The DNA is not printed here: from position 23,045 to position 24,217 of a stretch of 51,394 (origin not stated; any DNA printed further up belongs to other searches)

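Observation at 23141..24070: Exact sigma-54 promoter in front of an RpoS-like sigma factor (possible RpoN-to-sigma cascade)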

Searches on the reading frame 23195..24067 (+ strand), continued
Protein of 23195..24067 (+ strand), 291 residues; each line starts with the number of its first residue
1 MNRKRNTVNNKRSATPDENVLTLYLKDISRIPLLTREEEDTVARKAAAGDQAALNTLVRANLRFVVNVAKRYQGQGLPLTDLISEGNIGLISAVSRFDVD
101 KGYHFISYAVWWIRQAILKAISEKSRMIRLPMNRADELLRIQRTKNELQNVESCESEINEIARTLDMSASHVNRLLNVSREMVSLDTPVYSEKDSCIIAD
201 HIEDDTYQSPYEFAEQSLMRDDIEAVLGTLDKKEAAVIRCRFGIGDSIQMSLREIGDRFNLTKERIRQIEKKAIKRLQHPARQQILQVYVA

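Call 13: find_related_loci(query=A1, collection=genome_contigs, flank=4000)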
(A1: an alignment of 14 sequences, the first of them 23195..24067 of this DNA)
Query A1 (291 aa) in genome_contigs; peptide patterns used: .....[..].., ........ (x = any residue, [..] = any of these).
600 stretches matched a pattern (row limit reached: there are more); 580 encode a relative of the query (tblastn E <= 1e-3); the best 80 are kept; 80 distinct loci.
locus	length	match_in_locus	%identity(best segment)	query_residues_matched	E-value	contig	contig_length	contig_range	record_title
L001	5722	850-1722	95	1-291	0e+0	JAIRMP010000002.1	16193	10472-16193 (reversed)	MAG: Spirochaetaceae bacterium isolate Cd354_bin111 k119_2457780, whole genome shotgun sequence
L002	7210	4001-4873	93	1-291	0e+0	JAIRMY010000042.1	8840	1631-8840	MAG: Spirochaetaceae bacterium isolate Cd354_bin123 k119_2366076, whole genome shotgun sequence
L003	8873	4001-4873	92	1-291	0e+0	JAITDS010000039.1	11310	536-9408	MAG: Spirochaetaceae bacterium isolate Nm470_bin15 k119_3634255, whole genome shotgun sequence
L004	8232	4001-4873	91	1-291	2e-178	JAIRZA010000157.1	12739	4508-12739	MAG: Spirochaetaceae bacterium isolate Gsp477_bin69 k119_2298847, whole genome shotgun sequence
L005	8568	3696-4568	91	1-291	2e-177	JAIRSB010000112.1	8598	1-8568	MAG: Spirochaetaceae bacterium isolate Ct408_bin150 k119_308603, whole genome shotgun sequence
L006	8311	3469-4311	75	11-291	2e-144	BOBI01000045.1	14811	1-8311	Spirochaetia bacterium PG1894_190 DNA, sequence045, whole genome shotgun sequence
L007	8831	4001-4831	69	14-291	5e-131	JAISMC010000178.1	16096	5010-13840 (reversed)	MAG: Treponema sp. isolate Im510_bin16 k119_2478485, whole genome shotgun sequence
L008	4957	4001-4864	65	7-291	6e-129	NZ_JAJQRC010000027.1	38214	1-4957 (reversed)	Treponema sp. TIM-1 NODE_30_length_38214_cov_29.554626, whole genome shotgun sequence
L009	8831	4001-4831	67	15-291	1e-128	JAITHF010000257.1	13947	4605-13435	MAG: Spirochaetaceae bacterium isolate Pc512_bin53 k119_439395, whole genome shotgun sequence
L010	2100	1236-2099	66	4-291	2e-136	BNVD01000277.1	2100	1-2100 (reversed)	Spirochaetia bacterium MS502-67 DNA, sequence277, whole genome shotgun sequence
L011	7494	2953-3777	67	17-291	5e-127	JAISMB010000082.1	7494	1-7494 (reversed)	MAG: Spirochaetaceae bacterium isolate Im510_bin15 k119_3406959, whole genome shotgun sequence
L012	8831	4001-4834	67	13-290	2e-127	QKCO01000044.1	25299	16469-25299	MAG: Treponema sp. isolate SZUA-426 scaffold_4495, whole genome shotgun sequence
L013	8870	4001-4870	65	2-291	3e-127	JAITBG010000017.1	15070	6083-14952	MAG: Treponema sp. isolate Ncb351_bin77 k119_4429442, whole genome shotgun sequence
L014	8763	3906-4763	65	3-291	1e-126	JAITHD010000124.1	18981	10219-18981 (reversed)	MAG: Treponema sp. isolate Pc512_bin5 k119_213433, whole genome shotgun sequence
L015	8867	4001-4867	66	1-291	2e-126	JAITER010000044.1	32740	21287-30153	MAG: Spirochaetaceae bacterium isolate Nm470_bin66 k119_1888468, whole genome shotgun sequence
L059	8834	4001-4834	64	14-291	3e-119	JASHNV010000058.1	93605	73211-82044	MAG: Spirochaetia bacterium isolate JOPF006 JOPF_NEAR_contig_308955, whole genome shotgun sequence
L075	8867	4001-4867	60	3-291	1e-117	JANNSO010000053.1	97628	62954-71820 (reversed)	MAG: Spirochaetota bacterium isolate SOY_31_metabat_206 SOY_31_k141_3729714, whole genome shotgun sequence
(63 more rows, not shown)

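Call 45: search_protein_families(library=pfam, proteins=[L059:3-2573:+, L059:4988-7963:+, L075:2792-3718:+], max_evalue=0.01)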
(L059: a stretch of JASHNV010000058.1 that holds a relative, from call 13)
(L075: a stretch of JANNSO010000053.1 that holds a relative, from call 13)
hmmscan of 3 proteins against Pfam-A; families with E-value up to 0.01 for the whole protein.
L059:3-2573:+ (857 aa): 6 families
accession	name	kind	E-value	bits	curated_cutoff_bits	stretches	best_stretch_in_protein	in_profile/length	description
PF13307.12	Helicase_C_2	-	4.2e-44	151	25.3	1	674-835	3-169/170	Helicase C-terminal domain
PF00270.35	DEAD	-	7.4e-11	42.5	26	1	193-255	4-64/167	DEAD/DEAH box helicase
PF04851.21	ResIII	-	7.8e-06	26.3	22.5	0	188-254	3-71/164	Type III restriction enzyme, res subunit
PF04002.20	RadC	-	2.1e-05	24.9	22.1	1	110-137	68-95/121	RadC-like JAB domain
PF00271.37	Helicase_C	-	0.00053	20.7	23.5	1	677-772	12-105/110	Helicase conserved C-terminal domain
PF06733.21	DEAD_2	-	0.00093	19.3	21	1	349-422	105-172/172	DEAD_2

L059:4988-7963:+ (992 aa): 3 families
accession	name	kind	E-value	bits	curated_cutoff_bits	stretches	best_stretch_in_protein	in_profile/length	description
PF02896.24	PEP-utilizers_C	-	1.4e-75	254.6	22.8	1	538-889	7-291/293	PEP-utilising enzyme, PEP-binding domain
PF01326.24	PPDK_N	-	2.2e-51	175.5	27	3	67-306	77-220/328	Pyruvate phosphate dikinase, AMP/ATP-binding domain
PF00391.29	PEP-utilizers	-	1.1e-23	83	23.1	1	441-520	5-72/72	PEP-utilising enzyme, mobile domain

L075:2792-3718:+ (309 aa): 1 family
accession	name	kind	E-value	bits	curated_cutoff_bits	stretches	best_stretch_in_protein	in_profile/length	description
PF07719.23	TPR_2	-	0.0018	18.7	27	0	148-176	4-32/34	Tetratricopeptide repeat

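Call 50: search_protein_representatives(alignment_id=A1)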
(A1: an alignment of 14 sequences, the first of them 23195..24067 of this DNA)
Query: 14 sequences, 292 profile positions. Proteins with E-value up to 0.001 (for the whole library): 141880; up to 1e-10: 82836; up to 1e-30: 32327. The best 150 are listed.
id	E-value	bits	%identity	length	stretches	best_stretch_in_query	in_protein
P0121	1.5e-142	490.4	-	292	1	5-292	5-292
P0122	9.6e-131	451.6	-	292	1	5-292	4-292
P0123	8.6e-123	425.5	-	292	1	3-292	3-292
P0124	1.5e-113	395.2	-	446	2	15-263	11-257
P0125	2.6e-108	378.0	-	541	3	37-282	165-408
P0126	1.3e-106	372.4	-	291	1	3-290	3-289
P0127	1.2e-104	366.0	-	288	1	12-291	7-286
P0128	6.5e-101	353.7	-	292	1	7-292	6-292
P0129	2.6e-100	351.7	-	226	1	66-292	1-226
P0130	2.7e-100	351.7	-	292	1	2-292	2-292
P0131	1.0e-99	349.8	-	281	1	17-292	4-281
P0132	1.7e-99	349.0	-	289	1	6-292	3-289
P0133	1.9e-97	342.3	-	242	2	12-139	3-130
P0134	2.7e-97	341.8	-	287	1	15-292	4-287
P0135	4.0e-97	341.3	-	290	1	11-288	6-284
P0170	1.2e-84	300.3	-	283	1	14-290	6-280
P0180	1.9e-82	293.1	-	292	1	14-292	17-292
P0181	3.1e-82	292.4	-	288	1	11-291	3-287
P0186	1.6e-81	290.1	-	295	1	14-291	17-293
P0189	1.7e-81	289.9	-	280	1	3-291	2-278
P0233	7.8e-79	281.2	-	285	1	19-290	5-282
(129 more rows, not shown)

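Call 52: list_cluster_members(proteins=[P0186, P0189, P0170, P0233, P0181, P0132, P0180, P0126, P0127, P0131])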
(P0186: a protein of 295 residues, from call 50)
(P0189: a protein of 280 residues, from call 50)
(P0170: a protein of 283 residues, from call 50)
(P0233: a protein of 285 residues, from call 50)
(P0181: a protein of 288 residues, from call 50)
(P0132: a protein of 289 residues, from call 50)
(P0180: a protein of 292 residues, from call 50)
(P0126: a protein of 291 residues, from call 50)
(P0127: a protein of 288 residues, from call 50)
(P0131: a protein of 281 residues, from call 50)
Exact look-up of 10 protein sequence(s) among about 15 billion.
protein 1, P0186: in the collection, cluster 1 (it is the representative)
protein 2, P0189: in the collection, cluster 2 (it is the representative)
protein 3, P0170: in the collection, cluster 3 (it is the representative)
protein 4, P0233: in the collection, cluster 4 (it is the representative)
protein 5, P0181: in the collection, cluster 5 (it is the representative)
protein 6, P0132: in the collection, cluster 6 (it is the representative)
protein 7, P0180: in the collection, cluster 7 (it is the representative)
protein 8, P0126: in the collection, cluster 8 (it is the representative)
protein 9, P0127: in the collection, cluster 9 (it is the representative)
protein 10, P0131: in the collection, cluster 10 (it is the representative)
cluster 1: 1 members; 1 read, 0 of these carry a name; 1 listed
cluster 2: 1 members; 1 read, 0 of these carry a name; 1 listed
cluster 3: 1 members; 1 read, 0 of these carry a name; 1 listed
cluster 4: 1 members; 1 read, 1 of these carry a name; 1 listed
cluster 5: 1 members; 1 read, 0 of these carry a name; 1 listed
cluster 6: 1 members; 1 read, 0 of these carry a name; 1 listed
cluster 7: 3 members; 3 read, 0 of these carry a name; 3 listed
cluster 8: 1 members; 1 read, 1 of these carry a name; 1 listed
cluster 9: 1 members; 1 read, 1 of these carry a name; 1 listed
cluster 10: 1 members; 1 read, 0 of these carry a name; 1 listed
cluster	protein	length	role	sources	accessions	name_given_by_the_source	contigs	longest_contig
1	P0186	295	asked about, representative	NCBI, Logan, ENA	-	-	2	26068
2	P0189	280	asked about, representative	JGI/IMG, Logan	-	-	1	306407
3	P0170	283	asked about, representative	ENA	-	-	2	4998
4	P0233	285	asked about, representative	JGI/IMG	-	RNA polymerase primary sigma factor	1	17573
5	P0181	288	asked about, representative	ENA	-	-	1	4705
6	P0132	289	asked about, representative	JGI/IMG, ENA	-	-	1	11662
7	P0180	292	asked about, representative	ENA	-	-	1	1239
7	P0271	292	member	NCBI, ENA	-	-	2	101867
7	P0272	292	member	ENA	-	-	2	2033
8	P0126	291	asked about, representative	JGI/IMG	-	RNA polymerase primary sigma factor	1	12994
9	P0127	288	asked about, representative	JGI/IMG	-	RNA polymerase primary sigma factor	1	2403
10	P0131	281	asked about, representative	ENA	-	-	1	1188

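Call 54: search_solved_structures(query=window:23195-24067:+, max_evalue=1e-20)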
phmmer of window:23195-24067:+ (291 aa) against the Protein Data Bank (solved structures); distinct sequences matched with E-value up to 1e-20: 62 (the best 60 are shown).
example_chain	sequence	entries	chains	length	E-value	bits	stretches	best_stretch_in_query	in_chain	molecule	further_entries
7l7b_F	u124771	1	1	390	1.7e-70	240.5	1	20-289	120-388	RNA polymerase sigma factor SigA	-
8x6f_E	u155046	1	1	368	1.9e-68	233.8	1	20-287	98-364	RNA polymerase sigma factor SigA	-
7ckq_F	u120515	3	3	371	4.5e-67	229.3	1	21-287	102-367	RNA polymerase sigma factor SigA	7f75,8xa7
7ye1_F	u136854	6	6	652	5.1e-60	206.2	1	48-288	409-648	RNA polymerase sigma factor RpoD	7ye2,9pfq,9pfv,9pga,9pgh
9dvs_G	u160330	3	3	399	1.4e-59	204.8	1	49-290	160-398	RNA polymerase sigma factor SigA1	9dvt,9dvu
8gzg_F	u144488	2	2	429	2.1e-59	204.2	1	45-290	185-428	RNA polymerase sigma factor SigA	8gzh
8h3v_G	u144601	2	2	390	3.1e-59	203.6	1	53-290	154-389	RNA polymerase sigma factor SigA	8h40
5tw1_F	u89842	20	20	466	4e-59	203.3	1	32-290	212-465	RNA polymerase sigma factor SigA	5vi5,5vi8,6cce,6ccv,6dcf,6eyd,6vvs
7xya_F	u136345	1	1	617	4.5e-59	203.1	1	50-288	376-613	RNA polymerase sigma factor RpoD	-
7kif_F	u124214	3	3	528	5.9e-59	202.7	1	48-290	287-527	RNA polymerase sigma factor SigA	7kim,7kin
5uh5_F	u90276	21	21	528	5.9e-59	202.7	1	48-290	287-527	RNA polymerase sigma factor SigA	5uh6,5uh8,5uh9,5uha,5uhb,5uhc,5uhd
6bzo_F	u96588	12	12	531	6e-59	202.7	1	48-290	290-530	RNA polymerase sigma factor SigA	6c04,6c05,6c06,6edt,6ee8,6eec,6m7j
9e7v_F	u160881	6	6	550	6.8e-59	202.5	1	48-290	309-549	RNA polymerase sigma factor SigA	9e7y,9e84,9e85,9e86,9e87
1l9u_H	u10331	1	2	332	1e-58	201.9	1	49-284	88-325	SIGMA FACTOR SIGA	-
4xln_F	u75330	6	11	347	1.4e-58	201.5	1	49-284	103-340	RNA polymerase sigma factor SigA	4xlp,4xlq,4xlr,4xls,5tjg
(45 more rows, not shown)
